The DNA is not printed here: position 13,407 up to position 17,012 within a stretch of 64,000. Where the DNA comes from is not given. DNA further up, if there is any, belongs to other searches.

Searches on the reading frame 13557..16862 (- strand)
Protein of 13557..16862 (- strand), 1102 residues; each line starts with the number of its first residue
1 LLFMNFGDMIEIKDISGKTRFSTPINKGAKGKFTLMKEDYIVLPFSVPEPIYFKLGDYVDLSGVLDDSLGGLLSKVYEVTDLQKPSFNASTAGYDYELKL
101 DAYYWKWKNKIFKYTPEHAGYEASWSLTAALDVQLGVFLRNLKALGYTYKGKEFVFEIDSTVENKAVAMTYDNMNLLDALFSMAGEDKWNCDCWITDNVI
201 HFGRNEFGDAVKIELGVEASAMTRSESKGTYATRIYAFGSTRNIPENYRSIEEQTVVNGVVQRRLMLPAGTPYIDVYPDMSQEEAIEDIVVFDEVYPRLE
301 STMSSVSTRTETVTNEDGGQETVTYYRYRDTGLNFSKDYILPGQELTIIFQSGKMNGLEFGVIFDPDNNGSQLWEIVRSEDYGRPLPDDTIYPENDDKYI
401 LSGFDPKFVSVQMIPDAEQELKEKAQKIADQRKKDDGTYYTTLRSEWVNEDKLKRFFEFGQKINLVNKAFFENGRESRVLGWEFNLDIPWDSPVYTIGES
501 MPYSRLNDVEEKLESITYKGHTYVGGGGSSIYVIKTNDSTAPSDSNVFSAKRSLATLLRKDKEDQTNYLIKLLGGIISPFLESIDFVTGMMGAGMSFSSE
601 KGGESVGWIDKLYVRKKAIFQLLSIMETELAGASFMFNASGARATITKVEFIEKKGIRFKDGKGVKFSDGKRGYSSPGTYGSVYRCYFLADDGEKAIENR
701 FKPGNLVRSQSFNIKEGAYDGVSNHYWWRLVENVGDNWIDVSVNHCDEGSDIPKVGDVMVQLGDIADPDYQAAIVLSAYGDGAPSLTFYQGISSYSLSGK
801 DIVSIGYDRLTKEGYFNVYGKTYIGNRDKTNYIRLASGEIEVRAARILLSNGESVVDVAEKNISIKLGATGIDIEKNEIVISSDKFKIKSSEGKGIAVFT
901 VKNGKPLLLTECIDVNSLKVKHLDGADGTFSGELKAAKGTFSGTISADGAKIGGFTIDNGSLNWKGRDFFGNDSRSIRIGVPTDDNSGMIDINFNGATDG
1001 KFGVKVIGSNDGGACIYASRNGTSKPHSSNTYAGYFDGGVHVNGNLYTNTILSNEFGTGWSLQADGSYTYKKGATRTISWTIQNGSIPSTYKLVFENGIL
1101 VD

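Call 59: search_protein_families(library=phrogs, max_evalue=0.00001, proteins=[window:13557-16862:-])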
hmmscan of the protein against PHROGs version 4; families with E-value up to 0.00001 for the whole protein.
window:13557-16862:- (1102 aa): 5 families
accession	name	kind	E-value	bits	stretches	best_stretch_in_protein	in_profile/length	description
phrog_38044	-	unknown function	5.3e-194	648.5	3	256-553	484-796/3576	-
phrog_17422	-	unknown function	1.2e-104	352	2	9-654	1-626/961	-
phrog_26019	-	unknown function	9.4e-65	219.9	1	5-515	3-491/1347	-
phrog_22546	-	unknown function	8.9e-37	127.3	1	14-576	7-540/1386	-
phrog_19846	-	unknown function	5.5e-28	98.2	1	23-490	21-459/1272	-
